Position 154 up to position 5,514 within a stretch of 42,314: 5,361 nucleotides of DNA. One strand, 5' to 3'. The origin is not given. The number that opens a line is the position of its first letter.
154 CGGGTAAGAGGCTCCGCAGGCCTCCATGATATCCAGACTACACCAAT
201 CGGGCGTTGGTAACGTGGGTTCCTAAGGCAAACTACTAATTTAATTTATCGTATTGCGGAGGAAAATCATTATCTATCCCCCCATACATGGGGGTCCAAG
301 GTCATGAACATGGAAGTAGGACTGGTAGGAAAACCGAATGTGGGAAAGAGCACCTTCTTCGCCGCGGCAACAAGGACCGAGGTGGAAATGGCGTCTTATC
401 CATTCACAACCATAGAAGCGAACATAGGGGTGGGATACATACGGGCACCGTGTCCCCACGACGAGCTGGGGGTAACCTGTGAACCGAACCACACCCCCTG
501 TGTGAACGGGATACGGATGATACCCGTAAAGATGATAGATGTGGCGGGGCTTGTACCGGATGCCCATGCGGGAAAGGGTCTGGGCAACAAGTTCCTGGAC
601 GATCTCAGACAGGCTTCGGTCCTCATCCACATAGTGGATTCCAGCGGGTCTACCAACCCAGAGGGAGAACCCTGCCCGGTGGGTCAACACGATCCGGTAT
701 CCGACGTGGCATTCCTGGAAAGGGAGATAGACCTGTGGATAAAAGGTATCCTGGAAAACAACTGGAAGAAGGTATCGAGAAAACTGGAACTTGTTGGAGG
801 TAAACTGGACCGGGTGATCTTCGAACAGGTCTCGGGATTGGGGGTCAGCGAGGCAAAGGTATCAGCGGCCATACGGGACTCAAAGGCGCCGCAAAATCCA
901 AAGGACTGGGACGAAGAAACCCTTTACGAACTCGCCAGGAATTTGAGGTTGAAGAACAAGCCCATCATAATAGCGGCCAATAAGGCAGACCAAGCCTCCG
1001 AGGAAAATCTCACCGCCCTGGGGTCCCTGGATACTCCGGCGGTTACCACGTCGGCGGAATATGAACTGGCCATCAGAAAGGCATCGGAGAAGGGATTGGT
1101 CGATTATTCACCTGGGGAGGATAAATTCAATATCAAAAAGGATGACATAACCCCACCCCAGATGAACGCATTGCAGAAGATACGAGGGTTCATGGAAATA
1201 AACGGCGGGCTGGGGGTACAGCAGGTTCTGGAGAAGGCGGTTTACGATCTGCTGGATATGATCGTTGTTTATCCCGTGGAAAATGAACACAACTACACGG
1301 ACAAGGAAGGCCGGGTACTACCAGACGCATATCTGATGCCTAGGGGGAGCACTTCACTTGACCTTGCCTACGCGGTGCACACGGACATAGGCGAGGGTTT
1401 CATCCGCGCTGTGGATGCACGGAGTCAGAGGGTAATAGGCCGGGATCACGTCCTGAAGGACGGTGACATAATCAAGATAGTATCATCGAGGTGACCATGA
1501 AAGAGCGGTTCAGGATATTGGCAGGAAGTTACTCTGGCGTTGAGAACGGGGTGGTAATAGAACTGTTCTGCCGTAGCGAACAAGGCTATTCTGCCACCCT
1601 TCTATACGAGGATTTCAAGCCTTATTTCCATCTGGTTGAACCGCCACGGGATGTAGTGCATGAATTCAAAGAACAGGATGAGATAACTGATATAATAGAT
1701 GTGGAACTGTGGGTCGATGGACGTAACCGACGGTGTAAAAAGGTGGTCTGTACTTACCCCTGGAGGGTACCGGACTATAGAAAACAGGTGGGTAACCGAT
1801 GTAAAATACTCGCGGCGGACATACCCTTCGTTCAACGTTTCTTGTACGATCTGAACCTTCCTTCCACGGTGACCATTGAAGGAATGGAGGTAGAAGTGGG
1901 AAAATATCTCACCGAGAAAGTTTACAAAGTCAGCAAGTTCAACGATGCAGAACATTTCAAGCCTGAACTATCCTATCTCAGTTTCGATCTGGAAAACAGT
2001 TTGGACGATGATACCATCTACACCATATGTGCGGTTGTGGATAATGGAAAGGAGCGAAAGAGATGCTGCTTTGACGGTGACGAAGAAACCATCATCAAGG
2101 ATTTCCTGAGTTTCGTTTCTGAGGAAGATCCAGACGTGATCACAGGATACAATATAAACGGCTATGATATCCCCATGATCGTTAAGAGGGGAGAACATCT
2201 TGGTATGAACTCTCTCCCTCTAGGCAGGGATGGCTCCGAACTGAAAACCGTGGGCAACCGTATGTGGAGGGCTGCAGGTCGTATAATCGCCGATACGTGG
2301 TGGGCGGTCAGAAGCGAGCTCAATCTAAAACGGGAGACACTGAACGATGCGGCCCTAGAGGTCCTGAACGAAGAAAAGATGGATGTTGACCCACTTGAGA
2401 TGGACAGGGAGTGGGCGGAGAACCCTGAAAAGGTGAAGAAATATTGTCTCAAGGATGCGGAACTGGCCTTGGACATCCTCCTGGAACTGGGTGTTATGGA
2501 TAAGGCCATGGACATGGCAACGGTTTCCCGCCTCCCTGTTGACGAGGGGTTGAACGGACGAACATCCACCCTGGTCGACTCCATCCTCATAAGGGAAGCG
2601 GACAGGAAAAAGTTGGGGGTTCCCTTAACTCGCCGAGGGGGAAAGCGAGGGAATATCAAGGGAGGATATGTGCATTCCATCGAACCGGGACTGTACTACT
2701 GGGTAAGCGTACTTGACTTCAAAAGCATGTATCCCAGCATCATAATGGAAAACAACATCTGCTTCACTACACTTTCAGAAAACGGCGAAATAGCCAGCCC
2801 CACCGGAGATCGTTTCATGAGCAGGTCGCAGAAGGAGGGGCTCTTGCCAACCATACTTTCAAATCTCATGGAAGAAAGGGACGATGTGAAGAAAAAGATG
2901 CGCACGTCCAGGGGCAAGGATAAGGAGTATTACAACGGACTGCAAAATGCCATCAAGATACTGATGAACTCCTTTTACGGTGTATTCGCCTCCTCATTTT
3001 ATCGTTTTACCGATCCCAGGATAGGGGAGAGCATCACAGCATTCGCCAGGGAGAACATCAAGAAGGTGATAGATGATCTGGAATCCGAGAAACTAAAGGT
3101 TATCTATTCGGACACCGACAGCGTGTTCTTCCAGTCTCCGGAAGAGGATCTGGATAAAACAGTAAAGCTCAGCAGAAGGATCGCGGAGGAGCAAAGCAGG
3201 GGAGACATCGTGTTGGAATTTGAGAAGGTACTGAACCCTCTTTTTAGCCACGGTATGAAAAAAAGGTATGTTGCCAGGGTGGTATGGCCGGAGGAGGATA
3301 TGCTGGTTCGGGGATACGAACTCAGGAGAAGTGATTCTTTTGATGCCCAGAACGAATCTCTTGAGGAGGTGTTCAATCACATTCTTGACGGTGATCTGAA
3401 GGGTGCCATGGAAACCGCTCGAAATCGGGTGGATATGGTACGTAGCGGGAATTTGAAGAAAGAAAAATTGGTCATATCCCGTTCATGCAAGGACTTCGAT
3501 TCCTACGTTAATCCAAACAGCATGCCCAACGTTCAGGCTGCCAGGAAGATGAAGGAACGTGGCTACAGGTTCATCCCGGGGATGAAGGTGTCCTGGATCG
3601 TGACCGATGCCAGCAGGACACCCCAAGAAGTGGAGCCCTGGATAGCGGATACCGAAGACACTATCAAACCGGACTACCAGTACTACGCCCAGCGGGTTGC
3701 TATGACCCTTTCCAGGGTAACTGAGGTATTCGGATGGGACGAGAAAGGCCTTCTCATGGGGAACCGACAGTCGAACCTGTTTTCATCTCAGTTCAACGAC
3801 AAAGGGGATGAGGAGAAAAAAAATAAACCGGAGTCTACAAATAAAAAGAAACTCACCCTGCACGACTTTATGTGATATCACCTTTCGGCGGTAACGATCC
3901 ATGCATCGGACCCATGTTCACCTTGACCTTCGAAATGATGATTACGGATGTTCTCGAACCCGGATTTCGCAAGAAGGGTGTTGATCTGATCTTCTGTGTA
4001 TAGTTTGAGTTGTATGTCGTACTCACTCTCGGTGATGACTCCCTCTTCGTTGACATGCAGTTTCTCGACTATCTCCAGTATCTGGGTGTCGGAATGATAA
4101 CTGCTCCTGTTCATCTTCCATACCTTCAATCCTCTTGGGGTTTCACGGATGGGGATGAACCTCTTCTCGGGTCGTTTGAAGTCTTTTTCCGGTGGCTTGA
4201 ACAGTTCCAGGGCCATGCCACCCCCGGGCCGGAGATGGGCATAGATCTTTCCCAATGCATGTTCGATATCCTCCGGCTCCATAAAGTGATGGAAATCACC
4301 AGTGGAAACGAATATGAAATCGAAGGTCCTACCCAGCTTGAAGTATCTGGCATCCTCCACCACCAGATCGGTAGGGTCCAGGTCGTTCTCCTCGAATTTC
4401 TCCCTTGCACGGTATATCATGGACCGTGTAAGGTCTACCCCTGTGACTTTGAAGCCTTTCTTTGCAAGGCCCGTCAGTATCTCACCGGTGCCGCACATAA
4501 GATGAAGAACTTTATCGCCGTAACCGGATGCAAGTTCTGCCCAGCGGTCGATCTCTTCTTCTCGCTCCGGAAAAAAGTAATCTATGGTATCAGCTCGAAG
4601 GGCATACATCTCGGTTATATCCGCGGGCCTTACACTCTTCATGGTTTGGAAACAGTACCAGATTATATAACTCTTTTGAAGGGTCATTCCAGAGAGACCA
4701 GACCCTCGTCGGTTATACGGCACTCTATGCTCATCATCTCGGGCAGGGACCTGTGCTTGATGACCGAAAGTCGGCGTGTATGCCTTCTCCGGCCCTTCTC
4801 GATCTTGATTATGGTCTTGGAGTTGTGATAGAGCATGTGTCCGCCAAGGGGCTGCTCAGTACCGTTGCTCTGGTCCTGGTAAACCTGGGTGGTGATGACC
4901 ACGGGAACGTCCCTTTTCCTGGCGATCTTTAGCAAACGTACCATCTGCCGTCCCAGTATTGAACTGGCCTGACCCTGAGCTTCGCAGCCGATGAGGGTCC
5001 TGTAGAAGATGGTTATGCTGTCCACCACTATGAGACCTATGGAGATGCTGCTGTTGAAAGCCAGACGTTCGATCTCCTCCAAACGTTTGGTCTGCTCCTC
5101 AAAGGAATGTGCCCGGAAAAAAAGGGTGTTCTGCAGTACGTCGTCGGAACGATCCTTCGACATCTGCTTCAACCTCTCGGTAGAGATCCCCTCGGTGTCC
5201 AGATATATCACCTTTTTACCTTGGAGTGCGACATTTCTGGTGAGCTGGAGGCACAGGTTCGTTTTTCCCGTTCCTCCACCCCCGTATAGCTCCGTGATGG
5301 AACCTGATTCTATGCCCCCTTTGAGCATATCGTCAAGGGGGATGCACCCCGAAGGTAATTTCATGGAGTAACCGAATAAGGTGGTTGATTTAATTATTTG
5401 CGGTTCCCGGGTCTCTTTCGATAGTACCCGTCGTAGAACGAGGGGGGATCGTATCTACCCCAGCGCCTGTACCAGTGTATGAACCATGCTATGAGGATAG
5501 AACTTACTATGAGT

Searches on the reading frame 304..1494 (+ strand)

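Call 92: search_protein_families(library=pfam, proteins=[window:304-1494:+], max_evalue=0.0001)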
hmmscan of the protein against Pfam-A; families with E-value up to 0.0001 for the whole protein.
window:304-1494:+ (396 aa): 4 families
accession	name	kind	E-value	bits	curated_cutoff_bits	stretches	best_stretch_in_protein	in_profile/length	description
PF08438.16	YGR210-like_G4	-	1.6e-32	112.6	24.7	1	224-327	1-108/108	Obg-like GTPase YGR210-like, G4 motif-containing domain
PF01926.29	MMR_HSR1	-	3.9e-18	66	21.9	1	4-115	1-87/113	50S ribosome-binding GTPase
PF02824.27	TGS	-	1.3e-12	48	22.2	1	330-393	3-59/60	TGS domain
PF02421.24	FeoB_N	-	4e-07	30.1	27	1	4-42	2-40/156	Ferrous iron transport protein B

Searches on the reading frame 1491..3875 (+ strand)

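Call 92: search_protein_families(library=pfam, proteins=[window:1491-3875:+], max_evalue=0.0001)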
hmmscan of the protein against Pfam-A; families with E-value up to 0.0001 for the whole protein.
window:1491-3875:+ (794 aa): 3 families
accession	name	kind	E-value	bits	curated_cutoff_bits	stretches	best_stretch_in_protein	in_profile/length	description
PF00136.26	DNA_pol_B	-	2e-57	195.4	23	1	351-745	4-451/453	DNA polymerase family B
PF03104.25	DNA_pol_B_exo1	-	7.7e-15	55.4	23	1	108-246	5-192/242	DNA polymerase family B, exonuclease domain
PF20286.3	divDNApol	-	9.9e-05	21.2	25.7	0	424-507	77-164/705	Divergent Family B DNA polymerase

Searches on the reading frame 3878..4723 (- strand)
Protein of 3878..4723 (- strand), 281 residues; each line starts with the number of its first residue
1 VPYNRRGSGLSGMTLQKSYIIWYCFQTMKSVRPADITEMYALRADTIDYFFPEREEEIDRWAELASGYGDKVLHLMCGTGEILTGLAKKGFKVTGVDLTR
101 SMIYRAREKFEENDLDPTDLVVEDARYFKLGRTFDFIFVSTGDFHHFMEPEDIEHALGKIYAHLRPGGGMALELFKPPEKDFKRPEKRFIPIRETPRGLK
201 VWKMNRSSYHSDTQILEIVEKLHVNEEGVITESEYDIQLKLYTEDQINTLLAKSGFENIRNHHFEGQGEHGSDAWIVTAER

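Call 92: search_protein_families(library=pfam, proteins=[window:3878-4723:-], max_evalue=0.0001)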
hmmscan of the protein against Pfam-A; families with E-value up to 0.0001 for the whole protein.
window:3878-4723:- (281 aa): 7 families
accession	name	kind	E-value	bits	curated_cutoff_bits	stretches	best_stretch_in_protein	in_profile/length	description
PF13649.12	Methyltransf_25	-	1.5e-19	70.9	27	1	72-168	1-97/97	Methyltransferase domain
PF08242.18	Methyltransf_12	-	8.8e-14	52.5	30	1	74-168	2-96/98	Methyltransferase domain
PF08241.18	Methyltransf_11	-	1.9e-13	51.3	21.2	1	75-170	3-93/95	Methyltransferase domain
PF13489.12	Methyltransf_23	-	1e-11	45.3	27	1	51-259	17-162/164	Methyltransferase domain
PF13847.12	Methyltransf_31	-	1.2e-09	38.4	27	1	69-176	4-113/145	Methyltransferase domain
PF01209.24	Ubie_methyltran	-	5.5e-08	32.9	20.1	1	68-178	47-158/233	ubiE/COQ5 methyltransferase family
PF03848.20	TehB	-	5.5e-06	26.4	20.4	1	71-168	33-128/193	Tellurite resistance protein TehB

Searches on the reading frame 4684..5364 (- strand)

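Call 92: search_protein_families(library=pfam, proteins=[window:4684-5364:-], max_evalue=0.0001)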
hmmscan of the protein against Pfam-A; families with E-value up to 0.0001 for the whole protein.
window:4684-5364:- (226 aa): 6 families
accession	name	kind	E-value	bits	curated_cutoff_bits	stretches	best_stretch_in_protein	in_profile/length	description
PF08423.17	Rad51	-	3.3e-31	108.9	22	1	2-222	7-241/244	Rad51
PF06745.19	ATPase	-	5e-13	49.4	26.6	1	5-222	3-224/231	KaiC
PF13481.12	AAA_25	-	1e-09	38.8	27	1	9-161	21-190/195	AAA domain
PF00154.27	RecA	-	2.9e-07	30.7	27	1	3-144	33-167/262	recA bacterial DNA recombination protein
PF03796.21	DnaB_C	-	5.3e-06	26.4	27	0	3-68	2-67/255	DnaB-like helicase C terminal domain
PF13479.12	AAA_24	-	1.1e-05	25.9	27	1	26-127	7-83/195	AAA domain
